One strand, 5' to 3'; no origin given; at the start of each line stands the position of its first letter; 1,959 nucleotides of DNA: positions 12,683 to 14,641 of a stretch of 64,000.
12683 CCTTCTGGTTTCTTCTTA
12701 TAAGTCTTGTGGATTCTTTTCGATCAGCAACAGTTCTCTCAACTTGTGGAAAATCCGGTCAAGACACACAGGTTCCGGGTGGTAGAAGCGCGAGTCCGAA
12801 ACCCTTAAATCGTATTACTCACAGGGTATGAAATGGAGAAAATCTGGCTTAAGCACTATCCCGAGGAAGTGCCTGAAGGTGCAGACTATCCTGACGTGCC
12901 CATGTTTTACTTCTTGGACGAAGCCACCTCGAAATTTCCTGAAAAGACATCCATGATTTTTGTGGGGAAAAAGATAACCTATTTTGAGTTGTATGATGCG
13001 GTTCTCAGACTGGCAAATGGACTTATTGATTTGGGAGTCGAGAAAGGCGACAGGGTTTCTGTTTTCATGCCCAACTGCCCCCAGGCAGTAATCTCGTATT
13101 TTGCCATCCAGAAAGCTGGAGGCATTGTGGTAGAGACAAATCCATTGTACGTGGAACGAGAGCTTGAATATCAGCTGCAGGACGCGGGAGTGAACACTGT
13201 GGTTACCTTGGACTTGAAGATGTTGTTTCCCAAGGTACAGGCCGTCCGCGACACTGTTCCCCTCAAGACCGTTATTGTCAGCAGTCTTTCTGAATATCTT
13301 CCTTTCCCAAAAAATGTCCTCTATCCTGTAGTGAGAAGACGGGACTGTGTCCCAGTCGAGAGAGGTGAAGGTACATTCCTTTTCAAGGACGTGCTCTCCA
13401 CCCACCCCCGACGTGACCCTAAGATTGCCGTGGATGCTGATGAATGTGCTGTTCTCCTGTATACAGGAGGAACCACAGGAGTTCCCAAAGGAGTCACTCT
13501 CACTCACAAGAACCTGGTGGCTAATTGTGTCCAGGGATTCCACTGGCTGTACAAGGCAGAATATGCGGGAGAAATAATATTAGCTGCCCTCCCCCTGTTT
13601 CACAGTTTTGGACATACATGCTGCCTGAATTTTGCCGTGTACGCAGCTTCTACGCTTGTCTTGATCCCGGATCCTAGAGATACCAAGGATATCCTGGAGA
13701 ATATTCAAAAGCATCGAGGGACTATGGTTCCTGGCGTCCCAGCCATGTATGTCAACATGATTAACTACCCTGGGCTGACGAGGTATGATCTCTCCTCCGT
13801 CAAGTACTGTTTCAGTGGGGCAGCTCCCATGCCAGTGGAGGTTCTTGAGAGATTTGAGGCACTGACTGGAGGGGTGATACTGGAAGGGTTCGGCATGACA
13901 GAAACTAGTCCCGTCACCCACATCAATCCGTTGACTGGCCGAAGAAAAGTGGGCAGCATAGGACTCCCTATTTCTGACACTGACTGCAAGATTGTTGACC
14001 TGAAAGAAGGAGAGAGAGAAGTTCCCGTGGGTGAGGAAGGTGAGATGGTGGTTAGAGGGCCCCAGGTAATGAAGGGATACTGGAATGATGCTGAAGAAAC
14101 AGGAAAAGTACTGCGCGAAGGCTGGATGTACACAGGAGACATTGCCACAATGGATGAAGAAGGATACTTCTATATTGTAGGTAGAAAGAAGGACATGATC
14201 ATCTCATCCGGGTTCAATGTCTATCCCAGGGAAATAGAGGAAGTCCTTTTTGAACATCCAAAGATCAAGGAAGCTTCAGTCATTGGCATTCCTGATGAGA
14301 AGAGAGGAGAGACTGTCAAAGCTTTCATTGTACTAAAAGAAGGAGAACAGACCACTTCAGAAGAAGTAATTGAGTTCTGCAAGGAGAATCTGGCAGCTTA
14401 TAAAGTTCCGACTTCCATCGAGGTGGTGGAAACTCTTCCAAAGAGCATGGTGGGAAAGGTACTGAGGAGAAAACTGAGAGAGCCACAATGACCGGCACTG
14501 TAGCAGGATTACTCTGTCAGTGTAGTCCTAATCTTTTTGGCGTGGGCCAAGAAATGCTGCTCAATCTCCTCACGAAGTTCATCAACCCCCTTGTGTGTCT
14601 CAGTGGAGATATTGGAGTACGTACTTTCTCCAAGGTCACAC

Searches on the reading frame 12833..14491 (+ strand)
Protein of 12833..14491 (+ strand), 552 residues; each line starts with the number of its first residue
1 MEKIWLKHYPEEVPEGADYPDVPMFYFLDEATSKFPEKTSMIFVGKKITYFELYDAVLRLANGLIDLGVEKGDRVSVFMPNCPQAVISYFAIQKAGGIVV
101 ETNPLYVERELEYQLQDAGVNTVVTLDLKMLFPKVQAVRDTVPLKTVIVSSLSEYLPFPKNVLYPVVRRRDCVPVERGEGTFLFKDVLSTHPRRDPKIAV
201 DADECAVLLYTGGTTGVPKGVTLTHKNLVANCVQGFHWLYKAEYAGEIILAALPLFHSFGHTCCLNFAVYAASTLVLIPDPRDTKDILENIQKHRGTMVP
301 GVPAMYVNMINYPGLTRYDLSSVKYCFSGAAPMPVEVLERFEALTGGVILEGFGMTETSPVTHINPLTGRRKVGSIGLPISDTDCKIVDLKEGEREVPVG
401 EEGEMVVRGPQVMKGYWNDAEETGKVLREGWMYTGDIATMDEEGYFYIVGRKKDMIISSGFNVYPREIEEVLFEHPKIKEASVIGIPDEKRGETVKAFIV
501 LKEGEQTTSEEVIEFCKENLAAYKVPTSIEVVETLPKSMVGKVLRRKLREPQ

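Call 80: search_protein_families(library=pfam, proteins=[window:12833-14491:+], max_evalue=0.00001)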
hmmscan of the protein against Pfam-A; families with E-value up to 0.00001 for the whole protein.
window:12833-14491:+ (552 aa): 2 families
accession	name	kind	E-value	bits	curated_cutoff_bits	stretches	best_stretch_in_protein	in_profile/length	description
PF00501.34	AMP-binding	-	6.4e-102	341.6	29.9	1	29-417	2-384/384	AMP-binding enzyme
PF13193.12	AMP-binding_C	-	2.4e-21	76.9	24.5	1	467-542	1-76/76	AMP-binding enzyme C-terminal domain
